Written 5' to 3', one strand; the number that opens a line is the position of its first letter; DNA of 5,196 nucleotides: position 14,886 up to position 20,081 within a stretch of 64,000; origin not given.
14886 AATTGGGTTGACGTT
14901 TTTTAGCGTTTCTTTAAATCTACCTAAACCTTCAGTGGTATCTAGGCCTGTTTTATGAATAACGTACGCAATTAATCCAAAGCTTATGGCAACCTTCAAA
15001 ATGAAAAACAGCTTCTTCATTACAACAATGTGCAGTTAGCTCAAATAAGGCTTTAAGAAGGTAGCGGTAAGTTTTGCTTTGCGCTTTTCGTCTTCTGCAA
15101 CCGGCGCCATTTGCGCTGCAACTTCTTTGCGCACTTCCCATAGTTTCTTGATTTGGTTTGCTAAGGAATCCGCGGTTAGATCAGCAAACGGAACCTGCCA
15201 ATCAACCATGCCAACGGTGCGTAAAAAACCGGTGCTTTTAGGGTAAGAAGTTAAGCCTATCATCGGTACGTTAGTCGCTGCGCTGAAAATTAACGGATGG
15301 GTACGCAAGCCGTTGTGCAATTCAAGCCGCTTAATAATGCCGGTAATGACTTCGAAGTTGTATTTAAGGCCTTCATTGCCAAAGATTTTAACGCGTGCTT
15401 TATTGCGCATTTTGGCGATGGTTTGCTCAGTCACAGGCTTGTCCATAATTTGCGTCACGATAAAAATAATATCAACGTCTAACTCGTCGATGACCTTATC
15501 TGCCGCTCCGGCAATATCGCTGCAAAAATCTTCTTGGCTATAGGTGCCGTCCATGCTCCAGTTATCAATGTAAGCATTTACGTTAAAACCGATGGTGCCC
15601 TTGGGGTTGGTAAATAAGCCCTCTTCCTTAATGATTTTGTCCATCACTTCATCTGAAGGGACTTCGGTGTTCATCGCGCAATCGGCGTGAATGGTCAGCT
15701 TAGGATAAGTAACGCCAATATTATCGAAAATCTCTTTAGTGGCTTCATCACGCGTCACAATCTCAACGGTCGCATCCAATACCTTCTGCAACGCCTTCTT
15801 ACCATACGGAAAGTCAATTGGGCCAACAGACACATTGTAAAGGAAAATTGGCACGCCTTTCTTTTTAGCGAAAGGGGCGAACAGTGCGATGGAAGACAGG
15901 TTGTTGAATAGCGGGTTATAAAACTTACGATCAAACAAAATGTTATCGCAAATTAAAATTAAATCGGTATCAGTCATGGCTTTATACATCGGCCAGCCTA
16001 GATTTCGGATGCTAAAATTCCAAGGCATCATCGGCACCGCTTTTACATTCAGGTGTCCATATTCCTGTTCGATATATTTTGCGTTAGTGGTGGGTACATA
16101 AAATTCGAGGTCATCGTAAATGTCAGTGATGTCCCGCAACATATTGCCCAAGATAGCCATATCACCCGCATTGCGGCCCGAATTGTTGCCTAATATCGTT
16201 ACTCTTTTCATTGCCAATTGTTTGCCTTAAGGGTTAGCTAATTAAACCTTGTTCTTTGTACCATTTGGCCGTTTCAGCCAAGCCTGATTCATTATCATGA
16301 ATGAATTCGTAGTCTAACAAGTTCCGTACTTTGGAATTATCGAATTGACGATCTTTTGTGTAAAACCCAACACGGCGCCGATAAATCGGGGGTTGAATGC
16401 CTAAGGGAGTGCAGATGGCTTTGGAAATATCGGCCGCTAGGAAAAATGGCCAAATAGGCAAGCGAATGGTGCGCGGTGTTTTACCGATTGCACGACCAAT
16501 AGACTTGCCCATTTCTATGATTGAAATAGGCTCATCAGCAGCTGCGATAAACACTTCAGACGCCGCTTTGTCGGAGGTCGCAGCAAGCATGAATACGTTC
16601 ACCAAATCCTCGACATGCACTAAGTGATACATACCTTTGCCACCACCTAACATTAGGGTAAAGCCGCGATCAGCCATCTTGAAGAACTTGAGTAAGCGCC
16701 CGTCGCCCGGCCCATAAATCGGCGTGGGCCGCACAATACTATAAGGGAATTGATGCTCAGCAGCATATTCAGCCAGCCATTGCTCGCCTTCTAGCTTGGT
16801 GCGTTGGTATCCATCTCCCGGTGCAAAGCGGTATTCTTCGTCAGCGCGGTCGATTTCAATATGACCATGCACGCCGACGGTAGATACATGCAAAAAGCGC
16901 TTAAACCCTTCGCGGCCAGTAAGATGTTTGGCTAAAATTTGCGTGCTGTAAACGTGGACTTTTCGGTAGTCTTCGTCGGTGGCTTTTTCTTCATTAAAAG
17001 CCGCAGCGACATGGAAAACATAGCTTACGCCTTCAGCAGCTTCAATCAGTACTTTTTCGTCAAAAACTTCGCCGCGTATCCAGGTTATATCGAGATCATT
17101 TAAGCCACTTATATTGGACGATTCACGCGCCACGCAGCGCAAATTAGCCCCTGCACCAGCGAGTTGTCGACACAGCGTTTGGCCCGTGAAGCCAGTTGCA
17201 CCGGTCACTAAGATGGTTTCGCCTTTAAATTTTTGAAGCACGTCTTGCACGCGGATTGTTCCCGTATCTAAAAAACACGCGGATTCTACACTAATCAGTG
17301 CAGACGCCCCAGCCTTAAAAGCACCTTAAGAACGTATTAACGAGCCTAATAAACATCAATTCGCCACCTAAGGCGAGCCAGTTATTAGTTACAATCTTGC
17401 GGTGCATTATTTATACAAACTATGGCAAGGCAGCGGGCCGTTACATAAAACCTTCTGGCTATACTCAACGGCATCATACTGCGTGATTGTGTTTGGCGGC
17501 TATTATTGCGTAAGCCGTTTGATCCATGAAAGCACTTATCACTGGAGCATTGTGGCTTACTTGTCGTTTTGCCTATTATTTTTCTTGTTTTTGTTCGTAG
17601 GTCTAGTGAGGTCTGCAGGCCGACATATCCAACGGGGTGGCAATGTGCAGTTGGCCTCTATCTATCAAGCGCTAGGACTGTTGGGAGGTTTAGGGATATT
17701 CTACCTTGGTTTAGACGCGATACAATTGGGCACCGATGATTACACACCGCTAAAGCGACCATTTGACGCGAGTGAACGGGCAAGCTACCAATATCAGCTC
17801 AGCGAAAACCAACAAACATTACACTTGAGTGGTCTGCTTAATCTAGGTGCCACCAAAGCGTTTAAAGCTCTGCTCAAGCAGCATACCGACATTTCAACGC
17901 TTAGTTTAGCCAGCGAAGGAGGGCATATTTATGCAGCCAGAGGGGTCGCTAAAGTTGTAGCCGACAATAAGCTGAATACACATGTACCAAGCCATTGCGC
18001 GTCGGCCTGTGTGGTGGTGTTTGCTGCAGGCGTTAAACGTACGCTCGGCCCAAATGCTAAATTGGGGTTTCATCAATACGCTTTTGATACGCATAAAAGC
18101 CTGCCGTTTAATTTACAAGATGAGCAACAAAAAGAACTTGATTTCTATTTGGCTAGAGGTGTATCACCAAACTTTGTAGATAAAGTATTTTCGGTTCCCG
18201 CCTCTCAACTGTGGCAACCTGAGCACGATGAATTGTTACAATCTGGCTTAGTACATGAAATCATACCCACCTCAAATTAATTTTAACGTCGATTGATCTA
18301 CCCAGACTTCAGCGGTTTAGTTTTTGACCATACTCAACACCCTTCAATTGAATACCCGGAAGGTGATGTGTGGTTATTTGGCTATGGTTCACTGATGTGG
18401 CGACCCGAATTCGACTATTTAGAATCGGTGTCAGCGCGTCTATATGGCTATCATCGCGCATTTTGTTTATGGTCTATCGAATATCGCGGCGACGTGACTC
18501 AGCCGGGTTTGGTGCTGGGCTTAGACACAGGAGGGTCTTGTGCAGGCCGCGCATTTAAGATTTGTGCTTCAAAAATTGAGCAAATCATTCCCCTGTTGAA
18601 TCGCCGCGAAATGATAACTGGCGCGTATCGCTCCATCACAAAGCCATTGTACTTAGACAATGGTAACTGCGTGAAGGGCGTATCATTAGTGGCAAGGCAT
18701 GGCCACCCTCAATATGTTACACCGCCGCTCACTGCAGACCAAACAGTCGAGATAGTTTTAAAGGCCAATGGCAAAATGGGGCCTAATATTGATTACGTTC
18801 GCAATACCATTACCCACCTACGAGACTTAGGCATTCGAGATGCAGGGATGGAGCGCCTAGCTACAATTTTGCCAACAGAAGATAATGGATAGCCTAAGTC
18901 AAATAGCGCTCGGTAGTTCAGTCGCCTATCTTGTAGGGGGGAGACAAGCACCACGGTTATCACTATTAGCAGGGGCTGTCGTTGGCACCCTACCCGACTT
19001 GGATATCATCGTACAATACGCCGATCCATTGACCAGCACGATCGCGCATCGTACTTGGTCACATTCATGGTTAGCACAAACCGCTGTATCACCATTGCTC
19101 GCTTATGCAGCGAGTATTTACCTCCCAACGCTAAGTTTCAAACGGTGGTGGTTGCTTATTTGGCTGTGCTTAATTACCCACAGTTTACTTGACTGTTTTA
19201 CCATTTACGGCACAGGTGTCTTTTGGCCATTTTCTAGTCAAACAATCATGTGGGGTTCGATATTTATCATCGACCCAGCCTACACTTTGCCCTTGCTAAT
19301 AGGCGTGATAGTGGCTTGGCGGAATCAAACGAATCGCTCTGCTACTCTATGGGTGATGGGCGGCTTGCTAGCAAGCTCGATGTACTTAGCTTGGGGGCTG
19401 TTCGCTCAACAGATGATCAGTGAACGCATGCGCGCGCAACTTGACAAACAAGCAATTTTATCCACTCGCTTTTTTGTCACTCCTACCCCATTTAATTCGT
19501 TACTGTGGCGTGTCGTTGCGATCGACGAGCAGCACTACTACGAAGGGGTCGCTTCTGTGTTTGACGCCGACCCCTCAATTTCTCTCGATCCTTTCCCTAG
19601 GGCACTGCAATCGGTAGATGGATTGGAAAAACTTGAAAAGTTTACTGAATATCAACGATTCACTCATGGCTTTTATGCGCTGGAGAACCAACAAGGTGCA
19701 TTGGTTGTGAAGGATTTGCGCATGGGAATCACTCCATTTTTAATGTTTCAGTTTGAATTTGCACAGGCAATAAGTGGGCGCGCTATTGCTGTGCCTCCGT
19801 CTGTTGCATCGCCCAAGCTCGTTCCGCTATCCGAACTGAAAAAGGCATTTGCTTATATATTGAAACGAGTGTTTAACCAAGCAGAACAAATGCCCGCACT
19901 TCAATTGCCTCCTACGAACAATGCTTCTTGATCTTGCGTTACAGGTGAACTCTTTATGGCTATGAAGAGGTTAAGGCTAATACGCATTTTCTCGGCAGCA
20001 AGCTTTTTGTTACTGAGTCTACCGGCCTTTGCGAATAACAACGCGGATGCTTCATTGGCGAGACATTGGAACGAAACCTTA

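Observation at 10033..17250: Compact six-gene glycan-modification operon lacking any initiating transferase, Wzx/Wzy or export genes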

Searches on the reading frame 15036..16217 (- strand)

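Call 3: search_protein_families(library=pfam, proteins=[window:15036-16217:-], max_evalue=0.01)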
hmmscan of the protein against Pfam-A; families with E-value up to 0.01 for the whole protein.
window:15036-16217:- (393 aa): 1 family
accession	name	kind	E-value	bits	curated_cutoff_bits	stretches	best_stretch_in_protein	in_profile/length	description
PF04230.19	PS_pyruv_trans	-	1.3e-16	61.8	25.3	1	16-323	1-277/280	Polysaccharide pyruvyl transferase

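Call 4: search_protein_families(library=ncbifam, proteins=[window:15036-16217:-], max_evalue=0.01)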
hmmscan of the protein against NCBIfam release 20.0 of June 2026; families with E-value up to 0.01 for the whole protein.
window:15036-16217:- (393 aa): 3 families
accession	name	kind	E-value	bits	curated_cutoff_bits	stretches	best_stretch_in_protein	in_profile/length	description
TIGR03609.1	S_layer_CsaB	equivalog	8.3e-20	71.3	213.1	1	116-341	95-295/301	polysaccharide pyruvyl transferase CsaB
NF007452.0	PRK10017.1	equivalog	8.5e-07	28.1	399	1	112-381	142-411/426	colanic acid biosynthesis pyruvyl transferase WcaK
TIGR04006.1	wcaK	equivalog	0.00025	20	727.1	0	123-380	150-410/426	colanic acid biosynthesis pyruvyl transferase WcaK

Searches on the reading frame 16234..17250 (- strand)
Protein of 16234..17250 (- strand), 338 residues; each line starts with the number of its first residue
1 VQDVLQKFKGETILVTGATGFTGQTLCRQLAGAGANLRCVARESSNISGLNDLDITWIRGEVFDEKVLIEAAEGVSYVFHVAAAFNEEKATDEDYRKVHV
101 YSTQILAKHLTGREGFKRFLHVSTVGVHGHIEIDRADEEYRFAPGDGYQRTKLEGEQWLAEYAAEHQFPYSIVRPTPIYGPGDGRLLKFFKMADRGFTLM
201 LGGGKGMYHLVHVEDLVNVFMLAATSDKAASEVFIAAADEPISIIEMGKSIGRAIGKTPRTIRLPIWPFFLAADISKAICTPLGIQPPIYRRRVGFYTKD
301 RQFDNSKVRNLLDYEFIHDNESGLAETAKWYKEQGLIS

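Call 3: search_protein_families(library=pfam, proteins=[window:16234-17250:-], max_evalue=0.01)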
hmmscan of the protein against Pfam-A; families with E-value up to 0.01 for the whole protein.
window:16234-17250:- (338 aa): 8 families
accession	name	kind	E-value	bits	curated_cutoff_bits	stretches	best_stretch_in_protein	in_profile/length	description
PF01370.27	Epimerase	-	2.9e-33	115.7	20.9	1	13-229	1-230/240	NAD dependent epimerase/dehydratase family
PF01073.25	3Beta_HSD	-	6.5e-18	65.2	22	1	14-225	1-230/280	3-beta hydroxysteroid dehydrogenase/isomerase family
PF16363.11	GDP_Man_Dehyd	-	1.6e-14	54.6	27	1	14-256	1-267/332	GDP-mannose 4,6 dehydratase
PF07993.18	NAD_binding_4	-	1.9e-14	53.9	20.1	1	67-184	81-214/258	Male sterility protein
PF13460.12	NAD_binding_10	-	3.8e-13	50.1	27.2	1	17-178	1-146/184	NAD(P)H-binding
PF04321.23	RmlD_sub_bind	-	1.9e-09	37.4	27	1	12-189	2-162/287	RmlD substrate binding domain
PF05368.20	NmrA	-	2.8e-08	34.2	27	1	11-88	3-83/298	NmrA-like family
PF02719.21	Polysacc_synt_2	-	4.4e-06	26.5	20.2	1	13-84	1-87/293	Polysaccharide biosynthesis protein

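Call 4: search_protein_families(library=ncbifam, proteins=[window:16234-17250:-], max_evalue=0.01)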
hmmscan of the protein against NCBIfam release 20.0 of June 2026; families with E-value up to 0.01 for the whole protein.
window:16234-17250:- (338 aa): 35 families (the best 25 are shown)
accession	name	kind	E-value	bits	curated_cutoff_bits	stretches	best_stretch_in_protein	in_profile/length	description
TIGR03466.1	HpnA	hypoth_equivalog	3.2e-35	121.6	367.65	1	12-336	2-326/327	hopanoid-associated sugar epimerase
NF042423.1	oxyalk_red_Shew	equivalog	4.9e-22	78.4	580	1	10-323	8-327/331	2-alkyl-3-oxoalkanoate reductase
NF042422.1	oxyalk_red_OleD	equivalog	7.4e-21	74.8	580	1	13-265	3-260/329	2-alkyl-3-oxoalkanoate reductase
NF052578.1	StrlDmthSdmBMthl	equivalog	7.6e-21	75.2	600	1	12-228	2-220/328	sterol demethylase protein SdmB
TIGR04180.1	EDH_00030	hypoth_equivalog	6e-19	68.2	475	1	13-257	1-258/297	NAD-dependent 4,6-dehydratase LegB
TIGR01777.1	yfcH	hypoth_equivalog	1.3e-17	64.4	207.35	1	13-265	1-250/292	TIGR01777 family oxidoreductase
TIGR01181.1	dTDP_gluc_dehyt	equivalog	5.1e-17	61.9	365.1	1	13-334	2-314/321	dTDP-glucose 4,6-dehydratase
TIGR01746.1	Thioester-redct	subfamily_domain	1.4e-12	47.6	213.35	1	12-185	1-203/371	thioester reductase domain-containing protein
TIGR01179.1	galE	equivalog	7.8e-12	44.7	262.3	1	13-174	2-172/332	UDP-glucose 4-epimerase GalE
NF050030.1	thlkprotThyD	equivalog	6e-11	42.1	400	1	13-270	3-262/305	thylakoid membrane protein ThyD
NF005539.0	PRK07201.1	equivalog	1.8e-09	36.9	549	1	13-254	3-265/657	SDR family oxidoreductase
NF043036.1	ErythonDh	equivalog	2.2e-08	33.7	325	1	13-163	3-164/321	D-erythronate dehydrogenase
TIGR01214.1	rmlD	equivalog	4.9e-07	29.1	224.05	1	12-184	1-156/285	dTDP-4-dehydrorhamnose reductase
TIGR02197.1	heptose_epim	equivalog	3.3e-06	26.5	274.6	1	13-169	1-159/316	ADP-glyceromanno-heptose 6-epimerase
NF041293.1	G6PDh_Azf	equivalog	4.6e-06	26.2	400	1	11-142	3-134/252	NAD-dependent glucose-6-phosphate dehydrogenase Azf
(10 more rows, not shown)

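Call 61: search_solved_structures(query=window:16234-17250:-, max_evalue=1e-10)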
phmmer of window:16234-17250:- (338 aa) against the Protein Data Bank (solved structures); distinct sequences matched with E-value up to 1e-10: 7.
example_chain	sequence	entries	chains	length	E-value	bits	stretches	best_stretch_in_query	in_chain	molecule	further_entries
3wj7_A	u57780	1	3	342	1.4e-19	73.8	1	11-335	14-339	Putative oxidoreductase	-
6pmh_A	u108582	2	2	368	4.2e-17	65.6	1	3-251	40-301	UDP-glucose 4-epimerase related protein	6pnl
8vr2_A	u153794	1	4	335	5.9e-15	58.6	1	8-256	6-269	NAD-dependent epimerase/dehydratase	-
2hun_A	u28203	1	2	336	8.5e-14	54.8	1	13-264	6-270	336aa long hypothetical dTDP-glucose 4,6-dehydratase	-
8shh_A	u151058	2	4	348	3.4e-12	49.5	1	13-257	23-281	dTDP-glucose 4,6-dehydratase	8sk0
6kv9_A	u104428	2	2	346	9.9e-12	48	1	12-259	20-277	MoeE5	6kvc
6jkg_A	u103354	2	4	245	2.9e-11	46.4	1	13-225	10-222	Sterol-4-alpha-carboxylate 3-dehydrogenase, decarboxylating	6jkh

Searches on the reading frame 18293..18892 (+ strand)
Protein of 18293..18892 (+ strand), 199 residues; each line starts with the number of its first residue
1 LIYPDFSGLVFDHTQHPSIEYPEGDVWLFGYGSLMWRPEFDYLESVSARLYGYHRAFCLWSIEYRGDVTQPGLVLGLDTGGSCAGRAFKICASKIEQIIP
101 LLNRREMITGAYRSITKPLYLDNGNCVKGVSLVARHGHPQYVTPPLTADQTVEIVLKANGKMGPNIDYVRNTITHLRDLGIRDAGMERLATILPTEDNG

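Call 5: search_protein_families(library=pfam, proteins=[window:18293-18892:+], max_evalue=0.001)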
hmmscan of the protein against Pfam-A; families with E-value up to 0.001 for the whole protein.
window:18293-18892:+ (199 aa): 1 family
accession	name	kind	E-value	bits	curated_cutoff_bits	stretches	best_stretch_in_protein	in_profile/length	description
PF04752.17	ChaC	-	5.5e-37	127.9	21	1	26-191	1-171/176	ChaC-like protein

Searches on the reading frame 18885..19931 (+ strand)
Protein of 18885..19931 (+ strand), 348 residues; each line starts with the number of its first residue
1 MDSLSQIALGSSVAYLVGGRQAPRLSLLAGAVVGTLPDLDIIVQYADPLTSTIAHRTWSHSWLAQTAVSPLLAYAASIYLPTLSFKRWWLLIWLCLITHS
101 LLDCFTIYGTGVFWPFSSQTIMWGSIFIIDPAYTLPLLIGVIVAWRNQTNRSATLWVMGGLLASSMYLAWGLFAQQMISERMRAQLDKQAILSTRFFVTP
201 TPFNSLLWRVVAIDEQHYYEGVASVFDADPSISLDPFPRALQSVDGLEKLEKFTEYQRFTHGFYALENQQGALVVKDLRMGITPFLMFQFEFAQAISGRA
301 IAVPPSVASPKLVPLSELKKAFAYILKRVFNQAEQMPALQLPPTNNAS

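Call 5: search_protein_families(library=pfam, proteins=[window:18885-19931:+], max_evalue=0.001)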
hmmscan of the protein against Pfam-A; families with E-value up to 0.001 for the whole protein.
window:18885-19931:+ (348 aa): 1 family
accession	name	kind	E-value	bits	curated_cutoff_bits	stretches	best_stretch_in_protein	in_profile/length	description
PF04307.19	YdjM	-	4.6e-28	98.3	29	1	1-173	1-171/176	YdjM inner membrane protein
